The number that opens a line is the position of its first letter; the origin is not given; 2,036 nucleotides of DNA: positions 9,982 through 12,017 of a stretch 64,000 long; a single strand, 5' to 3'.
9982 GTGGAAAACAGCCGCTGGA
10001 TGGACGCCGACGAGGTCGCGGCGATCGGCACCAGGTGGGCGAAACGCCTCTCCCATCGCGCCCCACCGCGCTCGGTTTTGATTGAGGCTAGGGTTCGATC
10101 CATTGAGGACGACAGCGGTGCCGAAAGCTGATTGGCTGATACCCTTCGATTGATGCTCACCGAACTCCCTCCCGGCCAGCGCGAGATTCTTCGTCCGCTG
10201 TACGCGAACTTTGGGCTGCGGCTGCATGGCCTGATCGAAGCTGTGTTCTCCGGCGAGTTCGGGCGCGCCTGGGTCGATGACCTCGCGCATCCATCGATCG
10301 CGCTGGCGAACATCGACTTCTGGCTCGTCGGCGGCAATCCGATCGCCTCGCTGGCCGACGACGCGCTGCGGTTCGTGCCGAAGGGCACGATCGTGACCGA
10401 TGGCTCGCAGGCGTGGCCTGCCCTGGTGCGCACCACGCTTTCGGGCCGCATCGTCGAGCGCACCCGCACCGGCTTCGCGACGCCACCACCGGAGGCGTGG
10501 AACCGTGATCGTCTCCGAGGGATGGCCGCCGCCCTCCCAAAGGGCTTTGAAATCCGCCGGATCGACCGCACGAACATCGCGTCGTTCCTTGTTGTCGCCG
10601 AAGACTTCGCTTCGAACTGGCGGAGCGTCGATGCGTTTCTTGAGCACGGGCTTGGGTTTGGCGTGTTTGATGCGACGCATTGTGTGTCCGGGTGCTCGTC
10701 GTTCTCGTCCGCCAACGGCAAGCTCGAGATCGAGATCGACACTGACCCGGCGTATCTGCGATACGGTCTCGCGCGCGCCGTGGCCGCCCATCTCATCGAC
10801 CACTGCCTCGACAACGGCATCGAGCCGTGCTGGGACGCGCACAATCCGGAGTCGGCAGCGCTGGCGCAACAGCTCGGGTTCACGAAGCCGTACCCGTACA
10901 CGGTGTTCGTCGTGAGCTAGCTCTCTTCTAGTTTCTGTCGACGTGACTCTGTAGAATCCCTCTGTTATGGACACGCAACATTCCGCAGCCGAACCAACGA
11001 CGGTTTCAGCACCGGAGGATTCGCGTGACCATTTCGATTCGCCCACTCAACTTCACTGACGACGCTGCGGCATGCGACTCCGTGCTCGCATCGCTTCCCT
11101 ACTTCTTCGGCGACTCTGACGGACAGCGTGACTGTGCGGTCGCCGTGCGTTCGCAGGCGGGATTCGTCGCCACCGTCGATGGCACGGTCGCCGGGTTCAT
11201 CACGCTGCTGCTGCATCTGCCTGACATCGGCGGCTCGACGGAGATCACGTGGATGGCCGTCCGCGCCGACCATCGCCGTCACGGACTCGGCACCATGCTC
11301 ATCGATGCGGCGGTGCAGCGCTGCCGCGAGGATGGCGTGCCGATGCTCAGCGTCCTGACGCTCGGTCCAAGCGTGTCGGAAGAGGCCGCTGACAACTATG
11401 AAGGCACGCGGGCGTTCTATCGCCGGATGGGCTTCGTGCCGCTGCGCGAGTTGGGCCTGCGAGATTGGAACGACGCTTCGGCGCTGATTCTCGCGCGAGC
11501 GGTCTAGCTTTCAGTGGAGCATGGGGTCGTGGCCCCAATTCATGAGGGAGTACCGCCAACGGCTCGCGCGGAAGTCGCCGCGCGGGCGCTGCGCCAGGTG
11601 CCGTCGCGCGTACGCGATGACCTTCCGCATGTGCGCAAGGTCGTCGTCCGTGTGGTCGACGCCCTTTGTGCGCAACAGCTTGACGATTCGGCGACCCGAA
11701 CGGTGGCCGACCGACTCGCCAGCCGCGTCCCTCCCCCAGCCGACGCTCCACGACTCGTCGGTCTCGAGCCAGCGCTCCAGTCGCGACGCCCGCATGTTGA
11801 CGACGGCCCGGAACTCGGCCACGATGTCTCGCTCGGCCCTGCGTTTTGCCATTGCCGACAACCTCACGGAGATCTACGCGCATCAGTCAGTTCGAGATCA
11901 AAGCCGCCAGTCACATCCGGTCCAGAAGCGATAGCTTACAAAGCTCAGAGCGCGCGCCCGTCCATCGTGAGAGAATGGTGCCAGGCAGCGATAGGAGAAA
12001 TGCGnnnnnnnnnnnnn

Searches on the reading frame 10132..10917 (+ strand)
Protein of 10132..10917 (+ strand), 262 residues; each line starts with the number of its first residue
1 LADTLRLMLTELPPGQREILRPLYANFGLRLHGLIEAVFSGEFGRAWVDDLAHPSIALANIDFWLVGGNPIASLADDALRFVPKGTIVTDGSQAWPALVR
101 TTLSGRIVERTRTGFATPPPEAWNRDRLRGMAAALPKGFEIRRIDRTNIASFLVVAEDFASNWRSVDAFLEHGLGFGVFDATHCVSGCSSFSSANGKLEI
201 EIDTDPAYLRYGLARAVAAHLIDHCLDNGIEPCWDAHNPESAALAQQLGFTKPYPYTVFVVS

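Call 3: search_protein_families(library=pfam, proteins=[window:10132-10917:+], max_evalue=0.01)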
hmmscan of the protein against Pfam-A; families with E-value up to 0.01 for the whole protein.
window:10132-10917:+ (262 aa): 4 families
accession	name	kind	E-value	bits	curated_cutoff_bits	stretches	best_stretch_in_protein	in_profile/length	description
PF12746.13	GNAT_acetyltran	-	1.1e-53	182.8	26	1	34-259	11-243/243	GNAT acetyltransferase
PF00583.31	Acetyltransf_1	-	9.3e-05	23.1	20.7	1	175-250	34-116/116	Acetyltransferase (GNAT) family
PF13302.13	Acetyltransf_3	-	0.00022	22.4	25.4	1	170-251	50-138/138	Acetyltransferase (GNAT) domain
PF08445.16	FR47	-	0.0087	16.5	22.1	0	202-252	27-79/86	FR47-like protein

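Call 4: search_protein_families(library=ncbifam, proteins=[window:10132-10917:+], max_evalue=0.01)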
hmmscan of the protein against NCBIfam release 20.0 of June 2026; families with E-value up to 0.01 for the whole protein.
window:10132-10917:+ (262 aa): 0 families

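Call 19: search_solved_structures(query=window:10153-10917:+, max_evalue=1, show_alignments=1)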
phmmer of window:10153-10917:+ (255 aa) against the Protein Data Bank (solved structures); distinct sequences matched with E-value up to 1: 4.
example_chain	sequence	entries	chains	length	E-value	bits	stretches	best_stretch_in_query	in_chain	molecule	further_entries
3g3s_A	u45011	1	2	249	2.7e-28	102.1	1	13-249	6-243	GCN5-related N-acetyltransferase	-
7b3a_A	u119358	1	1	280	2e-11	46.8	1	79-246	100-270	Putative Acyl-transferase domain protein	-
5isv_A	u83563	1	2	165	0.00087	21.7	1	194-245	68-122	Ribosomal-protein-alanine acetyltransferase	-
2cnm_A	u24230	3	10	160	0.03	16.7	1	194-245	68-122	MODIFICATION OF 30S RIBOSOMAL SUBUNIT PROTEIN S18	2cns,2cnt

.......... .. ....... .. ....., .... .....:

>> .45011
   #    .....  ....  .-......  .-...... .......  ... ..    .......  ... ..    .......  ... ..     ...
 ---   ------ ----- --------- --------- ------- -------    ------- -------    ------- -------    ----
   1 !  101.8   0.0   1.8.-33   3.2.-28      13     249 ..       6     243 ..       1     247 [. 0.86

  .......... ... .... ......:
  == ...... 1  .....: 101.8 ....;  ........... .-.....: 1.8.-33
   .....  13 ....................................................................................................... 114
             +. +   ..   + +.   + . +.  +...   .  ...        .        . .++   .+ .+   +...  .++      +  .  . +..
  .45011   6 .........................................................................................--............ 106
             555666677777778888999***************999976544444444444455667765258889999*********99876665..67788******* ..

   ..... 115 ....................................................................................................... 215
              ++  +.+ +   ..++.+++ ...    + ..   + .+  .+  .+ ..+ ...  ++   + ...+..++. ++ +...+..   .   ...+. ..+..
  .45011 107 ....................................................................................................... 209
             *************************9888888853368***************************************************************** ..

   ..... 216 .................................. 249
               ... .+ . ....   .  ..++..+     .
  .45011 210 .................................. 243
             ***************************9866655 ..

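Call 49: search_protein_families(library=ncbifam, proteins=[window:10153-10917:+], max_evalue=0.00001)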
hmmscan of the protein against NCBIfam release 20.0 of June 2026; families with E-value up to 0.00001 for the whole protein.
window:10153-10917:+ (255 aa): 0 families

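Call 71: find_homologous_proteins(query=window:10153-10917:+, max_evalue=1e-10)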
Query window:10153-10917:+ (255 aa): 36 proteins with E <= 1e-10 among 1373 candidates.
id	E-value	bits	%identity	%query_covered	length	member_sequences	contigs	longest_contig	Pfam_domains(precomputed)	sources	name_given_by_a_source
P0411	2.7e-156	536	91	100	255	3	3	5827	PF12746.14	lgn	-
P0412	3.2e-139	481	80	100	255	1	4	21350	PF12746.14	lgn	-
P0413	4.1e-123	428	75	100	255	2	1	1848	PF12746.14,PF00583.32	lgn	-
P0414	1.1e-109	384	66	100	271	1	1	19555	PF12746.14,PF00583.32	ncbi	-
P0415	1.1e-103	364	66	100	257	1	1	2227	PF12746.14,PF00583.32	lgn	-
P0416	1.1e-103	364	67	100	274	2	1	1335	PF12746.14,PF00583.32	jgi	-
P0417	1.2e-102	361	66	98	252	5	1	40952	PF12746.14,PF13302.14,PF00583.32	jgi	jgi:GNAT superfamily N-acetyltransferase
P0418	2.7e-101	356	65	100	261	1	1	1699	PF12746.14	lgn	-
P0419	2.3e-100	353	64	99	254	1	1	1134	PF12746.14,PF00583.32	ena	-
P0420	8.7e-99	348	64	100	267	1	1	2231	PF12746.14,PF00583.32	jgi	jgi:GNAT superfamily N-acetyltransferase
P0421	2.0e-98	347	64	100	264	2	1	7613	PF12746.14,PF00583.32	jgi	jgi:GNAT superfamily N-acetyltransferase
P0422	5.1e-95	336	60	99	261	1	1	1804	PF12746.14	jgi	jgi:GNAT superfamily N-acetyltransferase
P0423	4.8e-94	332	59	99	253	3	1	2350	PF12746.14,PF00583.32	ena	-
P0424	3.4e-93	330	60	99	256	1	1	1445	PF12746.14,PF00583.32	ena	-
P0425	1.9e-92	327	58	99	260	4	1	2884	PF12746.14,PF00583.32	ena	-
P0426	3.3e-92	326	58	99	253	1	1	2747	PF12746.14,PF13302.14,PF08445.17,PF00583.32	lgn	-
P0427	6.1e-92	326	59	99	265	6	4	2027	PF12746.14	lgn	-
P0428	1.8e-91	324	60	100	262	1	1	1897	PF12746.14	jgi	jgi:GNAT superfamily N-acetyltransferase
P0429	3.3e-89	317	58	99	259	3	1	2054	PF12746.14,PF08445.17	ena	-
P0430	9.4e-89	315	77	71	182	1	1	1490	PF12746.14,PF00583.32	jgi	jgi:GNAT superfamily N-acetyltransferase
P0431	1.6e-88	314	57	100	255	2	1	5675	PF12746.14,PF00583.32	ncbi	-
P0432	6.6e-88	312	58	94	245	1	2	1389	PF12746.14,PF13302.14,PF08445.17,PF00583.32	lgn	-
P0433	1.2e-87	312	56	100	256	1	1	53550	PF12746.14,PF08445.17,PF00583.32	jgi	jgi:GNAT superfamily N-acetyltransferase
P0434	6.1e-87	309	55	100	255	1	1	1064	PF12746.14,PF00583.32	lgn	-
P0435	2.5e-86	307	56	99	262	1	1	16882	PF12746.14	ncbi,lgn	-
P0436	2.4e-83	297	57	99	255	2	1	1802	PF12746.14,PF00583.32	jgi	jgi:GNAT superfamily N-acetyltransferase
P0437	6.5e-83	296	56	100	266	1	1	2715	PF12746.14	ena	-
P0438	7.2e-83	296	57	100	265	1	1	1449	PF12746.14,PF00583.32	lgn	-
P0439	6.3e-73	263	52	94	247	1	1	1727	PF12746.14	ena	-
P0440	2.0e-71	258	59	78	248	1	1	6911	PF12746.14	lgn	-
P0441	4.5e-66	241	60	70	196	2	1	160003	PF12746.14,PF13302.14,PF08445.17,PF00583.32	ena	-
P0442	2.6e-65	238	66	64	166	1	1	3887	PF12746.14,PF00583.32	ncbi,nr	ncbi:MAG TPA: GNAT family N-acetyltransferase, partial [Mycobacterium sp.]|nr:GNAT family N-acetyltr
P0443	5.5e-62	227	45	100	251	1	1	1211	PF12746.14,PF13302.14,PF08445.17,PF00583.32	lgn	-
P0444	1.0e-61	226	64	61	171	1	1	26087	PF12746.14,PF00583.32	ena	-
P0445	1.9e-61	226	44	100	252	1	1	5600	PF12746.14,PF13302.14,PF08445.17,PF00583.32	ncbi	-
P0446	8.8e-39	151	39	89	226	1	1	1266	PF12746.14,PF08445.17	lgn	-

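Call 73: find_encoding_contigs(protein=P0445, flank=5000, max_places=1)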
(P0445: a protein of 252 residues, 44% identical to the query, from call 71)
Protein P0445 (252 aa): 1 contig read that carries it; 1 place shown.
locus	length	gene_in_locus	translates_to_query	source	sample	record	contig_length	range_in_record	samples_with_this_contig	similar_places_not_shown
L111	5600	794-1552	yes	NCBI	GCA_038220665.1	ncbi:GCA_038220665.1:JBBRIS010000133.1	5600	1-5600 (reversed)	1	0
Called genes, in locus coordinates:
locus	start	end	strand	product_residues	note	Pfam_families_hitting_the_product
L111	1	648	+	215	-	?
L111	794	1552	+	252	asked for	PF12746:GNAT_acetyltran, PF00583:Acetyltransf_1 (weak), PF13302:Acetyltransf_3, PF08445:FR47 (weak)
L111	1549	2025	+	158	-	PF00583:Acetyltransf_1, PF13508:Acetyltransf_7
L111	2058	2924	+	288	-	-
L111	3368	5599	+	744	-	?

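Call 74: find_encoding_contigs(protein=P0441, flank=6000, max_places=1)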
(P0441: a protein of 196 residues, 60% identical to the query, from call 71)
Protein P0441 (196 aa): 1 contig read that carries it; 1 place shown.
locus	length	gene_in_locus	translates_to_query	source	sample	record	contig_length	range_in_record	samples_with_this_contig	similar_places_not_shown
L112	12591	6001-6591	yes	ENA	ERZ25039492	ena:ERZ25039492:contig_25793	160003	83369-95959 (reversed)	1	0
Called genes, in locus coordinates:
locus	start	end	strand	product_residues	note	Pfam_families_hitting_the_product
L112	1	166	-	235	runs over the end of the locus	-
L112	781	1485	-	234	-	PF17760:UvrA_inter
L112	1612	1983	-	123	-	-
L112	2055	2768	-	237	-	-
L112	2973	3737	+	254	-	PF00300:His_Phos_1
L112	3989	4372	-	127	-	-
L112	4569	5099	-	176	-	-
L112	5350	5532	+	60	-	PF05726:Pirin_C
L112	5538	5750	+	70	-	-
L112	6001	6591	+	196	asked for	PF12746:GNAT_acetyltran, PF00583:Acetyltransf_1 (weak), PF13302:Acetyltransf_3 (weak), PF08445:FR47 (weak)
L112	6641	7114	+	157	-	PF00583:Acetyltransf_1, PF13673:Acetyltransf_10 (faint), PF13508:Acetyltransf_7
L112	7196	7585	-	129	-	-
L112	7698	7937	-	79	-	-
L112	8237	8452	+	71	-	PF02803:Thiolase_C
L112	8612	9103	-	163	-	PF13473:Cupredoxin_1 (weak), PF00127:Copper-bind (faint)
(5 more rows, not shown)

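Call 83: search_solved_structures(query=window:10153-10917:+, max_evalue=0.00001, show_alignments=2)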
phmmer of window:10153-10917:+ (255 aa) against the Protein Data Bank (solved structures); distinct sequences matched with E-value up to 0.00001: 2.
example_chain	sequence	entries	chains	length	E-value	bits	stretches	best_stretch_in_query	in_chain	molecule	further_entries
3g3s_A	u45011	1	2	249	2.7e-28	102.1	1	13-249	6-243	GCN5-related N-acetyltransferase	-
7b3a_A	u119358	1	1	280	2e-11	46.8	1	79-246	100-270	Putative Acyl-transferase domain protein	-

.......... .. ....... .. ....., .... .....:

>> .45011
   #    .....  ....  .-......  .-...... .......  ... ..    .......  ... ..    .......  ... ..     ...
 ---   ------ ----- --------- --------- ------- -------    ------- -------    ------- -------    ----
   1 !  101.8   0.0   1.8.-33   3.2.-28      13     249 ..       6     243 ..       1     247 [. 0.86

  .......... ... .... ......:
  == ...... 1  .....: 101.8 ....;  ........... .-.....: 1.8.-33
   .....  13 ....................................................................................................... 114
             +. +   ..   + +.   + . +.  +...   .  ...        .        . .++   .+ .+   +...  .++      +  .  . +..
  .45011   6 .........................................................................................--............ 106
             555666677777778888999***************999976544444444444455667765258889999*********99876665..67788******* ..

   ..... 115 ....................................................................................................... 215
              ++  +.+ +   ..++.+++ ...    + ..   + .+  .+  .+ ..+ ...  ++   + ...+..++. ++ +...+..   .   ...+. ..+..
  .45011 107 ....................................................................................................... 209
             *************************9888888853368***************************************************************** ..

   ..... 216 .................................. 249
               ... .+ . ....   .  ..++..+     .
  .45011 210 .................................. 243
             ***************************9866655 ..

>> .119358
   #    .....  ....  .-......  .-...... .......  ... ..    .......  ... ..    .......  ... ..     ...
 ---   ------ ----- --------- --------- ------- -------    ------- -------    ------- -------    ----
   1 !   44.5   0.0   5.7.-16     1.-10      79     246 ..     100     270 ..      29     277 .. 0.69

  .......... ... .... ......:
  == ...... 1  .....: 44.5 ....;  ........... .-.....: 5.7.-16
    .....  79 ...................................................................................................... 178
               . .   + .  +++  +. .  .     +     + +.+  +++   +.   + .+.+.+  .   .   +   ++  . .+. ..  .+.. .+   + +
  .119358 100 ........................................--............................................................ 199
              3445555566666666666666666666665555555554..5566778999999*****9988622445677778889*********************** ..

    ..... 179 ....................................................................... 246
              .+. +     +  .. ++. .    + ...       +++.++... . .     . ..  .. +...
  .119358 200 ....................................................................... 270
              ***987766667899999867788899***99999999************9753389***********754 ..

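Call 84: predict_structure(alignment_id=A3)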
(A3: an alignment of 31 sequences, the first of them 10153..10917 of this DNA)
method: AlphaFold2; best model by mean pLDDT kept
length: 255 residues; sequences in the alignment: 31
mean_pLDDT: 95.4   pTM: 0.90
mean pLDDT of the five models: 95.4, 95.3, 94.8, 94.8, 94.3
residues with pLDDT >= 90: 239; 70-90: 16; 50-70: 0; < 50: 0
segments of 3 or more residues with pLDDT < 50: none
pLDDT, mean of each block of 10 residues (from residue 1): 95 92 87 95 96 95 96 96 91 97 96 97 97 98 96 92 97 97 96 96 96 98 96 96 96 96
secondary structure, 60 per line:
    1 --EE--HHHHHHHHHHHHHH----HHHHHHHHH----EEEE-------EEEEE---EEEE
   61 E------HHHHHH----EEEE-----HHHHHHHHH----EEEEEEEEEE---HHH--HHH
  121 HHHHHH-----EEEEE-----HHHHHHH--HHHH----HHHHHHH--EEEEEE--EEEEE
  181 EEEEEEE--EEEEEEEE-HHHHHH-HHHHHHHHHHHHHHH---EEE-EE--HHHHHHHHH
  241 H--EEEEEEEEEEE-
elements in order: H7-20 H25-33 E38-41 E49-53 E57-61 H68-73 E78-81 H87-95 E100-109 H118-126 E132-136 H142-148 H151-154 H159-165 E168-173 E176-187 E190-197 H199-204 H206-220 E224-226 H232-241 E244-254

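Call 86: fold_search(model_id=the predicted structure, library=pdb)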
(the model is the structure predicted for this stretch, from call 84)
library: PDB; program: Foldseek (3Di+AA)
matches with E <= 10: 756; with E <= 0.001: 149
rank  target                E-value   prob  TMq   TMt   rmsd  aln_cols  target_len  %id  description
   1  3g3s_A                3.4e-21  1.00  0.84  0.86   2.5       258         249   30  Crystal structure of GCN5-related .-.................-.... protein (ZP_00874857) (ZP_00874857.1) from Streptococcus su (released 2009-02-10)
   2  7b3a                  4.4e-19  1.00  0.81  0.75   4.5       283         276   21  Crystal structure of PamZ (released 2021-11-10)
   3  9wqy                  9.8e-10  1.00  0.49  0.45   8.3       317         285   16  aminoacyl-tRNA-dependent peptide synthase, Sba18, complexed with streptothrisamine (released 2026-04-01)
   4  9wqw                  1.6e-09  1.00  0.50  0.46   8.7       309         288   17  aminoacyl-tRNA-dependent peptide synthase, Sbb17 (released 2026-04-01)
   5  1sqh                  2.2e-09  1.00  0.59  0.52   7.5       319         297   13  X-RAY STRUCTURE OF DROSOPHILA MALONOGASTER PROTEIN Q9VR51 NORTHEAST STRUCTURAL GENOMICS CONSORTIUM TARGET FR87. (released 2004-04-06)
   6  6wqb                  4.6e-09  1.00  0.52  0.47   7.9       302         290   14  Crystal structure of VipF from Legionella hackeliae in complex with acetyl-CoA (released 2021-11-10)
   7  9wqx                  5.8e-09  1.00  0.48  0.44   8.5       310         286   17  aminoacyl-tRNA-dependent peptide synthase, Sbb17, complexed with streptothrisamine (released 2026-04-01)
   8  6wqc                  6.2e-09  1.00  0.51  0.46   7.7       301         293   13  Crystal structure of VipF from Legionella hackeliae in complex with CoA (released 2021-11-10)
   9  7pk1_A                1.1e-08  1.00  0.60  0.54   6.9       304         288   11  Bovine Glycine N-Acyltransferase (released 2022-09-07)
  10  7wx7                  1.2e-08  1.00  0.54  0.50   7.3       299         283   13  complex of a legionella acetyltransferase VipF and COA/ACO (released 2023-02-22)
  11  7pk0                  2.9e-08  1.00  0.55  0.51   7.5       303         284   12  Bovine Glycine N-Acyltransferase complexed with Benzoyl-CoA (released 2022-09-07)
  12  3ec4_B                4.7e-08  1.00  0.49  0.54   6.2       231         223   15  Crystal structure of Putative Acetyltransferase from the GNAT family (YP_497011.1) from NOVOSPHINGOBIUM AROMATICIVORAN (released 2008-09-09)
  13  3tt2                  5.0e-08  1.00  0.51  0.43   8.2       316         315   13  Crystal Structure of GCN5-related N-Acetyltransferase from Sphaerobacter thermophilus (released 2011-10-05)
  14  7wx5                  9.3e-08  1.00  0.47  0.43   8.4       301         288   12  a Legionella acetyltransferase effector VipF (released 2023-02-22)
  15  4ius                  1.1e-07  1.00  0.60  0.60   4.9       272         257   12  GCN5-related N-acetyltransferase from Kribbella flavida. (released 2013-01-30)
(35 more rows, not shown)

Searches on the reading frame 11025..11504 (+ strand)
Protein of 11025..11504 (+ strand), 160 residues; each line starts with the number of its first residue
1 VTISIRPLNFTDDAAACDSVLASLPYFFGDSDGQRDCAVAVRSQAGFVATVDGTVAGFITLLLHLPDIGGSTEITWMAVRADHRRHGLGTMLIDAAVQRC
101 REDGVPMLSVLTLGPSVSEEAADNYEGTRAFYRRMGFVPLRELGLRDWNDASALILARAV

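Call 3: search_protein_families(library=pfam, proteins=[window:11025-11504:+], max_evalue=0.01)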
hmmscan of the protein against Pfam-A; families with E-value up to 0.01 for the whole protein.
window:11025-11504:+ (160 aa): 6 families
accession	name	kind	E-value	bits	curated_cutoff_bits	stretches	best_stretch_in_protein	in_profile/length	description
PF00583.31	Acetyltransf_1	-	6.2e-14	52.7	20.7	1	42-137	31-116/116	Acetyltransferase (GNAT) family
PF13508.13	Acetyltransf_7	-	1.9e-13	51.1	27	1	46-138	5-83/84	Acetyltransferase (GNAT) domain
PF13673.13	Acetyltransf_10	-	7.7e-08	32.8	23.6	1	46-142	33-112/128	Acetyltransferase (GNAT) domain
PF13527.13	Acetyltransf_9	-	3.4e-05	24.3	25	1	73-109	74-110/127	Acetyltransferase (GNAT) domain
PF08445.16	FR47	-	0.0011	19.4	22.1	1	71-111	21-61/86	FR47-like protein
PF13480.13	Acetyltransf_6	-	0.0016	19.1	22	1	47-112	75-136/143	Acetyltransferase (GNAT) domain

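Call 4: search_protein_families(library=ncbifam, proteins=[window:11025-11504:+], max_evalue=0.01)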
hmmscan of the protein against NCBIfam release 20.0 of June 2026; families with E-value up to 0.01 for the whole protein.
window:11025-11504:+ (160 aa): 8 families
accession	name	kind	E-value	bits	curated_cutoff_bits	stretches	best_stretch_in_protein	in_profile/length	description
TIGR01575.1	rimI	equivalog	6.9e-06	26.2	86.4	1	47-137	34-112/132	ribosomal protein S18-alanine N-acetyltransferase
NF005840.0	PRK07757.1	equivalog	8.7e-06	25.7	154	1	47-116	45-111/153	N-acetyltransferase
NF002369.0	PRK01346.1-6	equivalog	0.00013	21.1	463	1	72-112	105-144/434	hypothetical protein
NF008212.0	PRK10975.1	equivalog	0.0028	17.5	219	1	50-112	145-204/232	dTDP-4-amino-4,6-dideoxy-D-galactose acyltransferase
NF008964.0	PRK12308.1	equivalog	0.0049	15.3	657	1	40-116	498-572/624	argininosuccinate lyase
NF002367.0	PRK01346.1-4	subfamily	0.0057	15.7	259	1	56-112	60-118/411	hypothetical protein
NF040501.1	resist_ArsN2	equivalog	0.0066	16.1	125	0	77-112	54-89/133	arsenic resistance N-acetyltransferase ArsN2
NF002959.0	PRK03624.1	equivalog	0.0074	16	124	0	45-112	50-113/147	GNAT family acetyltransferase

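Call 49: search_protein_families(library=ncbifam, proteins=[window:11025-11504:+], max_evalue=0.00001)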
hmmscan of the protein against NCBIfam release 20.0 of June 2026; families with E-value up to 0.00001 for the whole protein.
window:11025-11504:+ (160 aa): 2 families
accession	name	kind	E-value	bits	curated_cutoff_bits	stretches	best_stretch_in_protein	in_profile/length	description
TIGR01575.1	rimI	equivalog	6.9e-06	26.2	86.4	0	47-137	34-112/132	ribosomal protein S18-alanine N-acetyltransferase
NF005840.0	PRK07757.1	equivalog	8.7e-06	25.7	154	0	47-116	45-111/153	N-acetyltransferase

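Call 66: search_solved_structures(query=window:11025-11504:+, max_evalue=0.001)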
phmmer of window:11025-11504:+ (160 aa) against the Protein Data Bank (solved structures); distinct sequences matched with E-value up to 0.001: 1.
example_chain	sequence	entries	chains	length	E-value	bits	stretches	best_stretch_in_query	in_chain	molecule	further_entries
4pv6_C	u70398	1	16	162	0.00092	22.2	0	47-141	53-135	N-terminal acetyltransferase complex subunit [ARD1]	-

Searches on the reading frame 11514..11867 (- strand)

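Call 32: search_protein_families(library=pfam, proteins=[window:11514-11867:-], max_evalue=0.001)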
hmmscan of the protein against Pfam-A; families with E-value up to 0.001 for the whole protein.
window:11514-11867:- (118 aa): 1 family
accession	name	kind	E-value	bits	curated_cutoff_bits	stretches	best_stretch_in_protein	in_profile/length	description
PF11338.13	DUF3140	-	1.4e-35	122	25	1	18-109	1-92/92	Protein of unknown function (DUF3140)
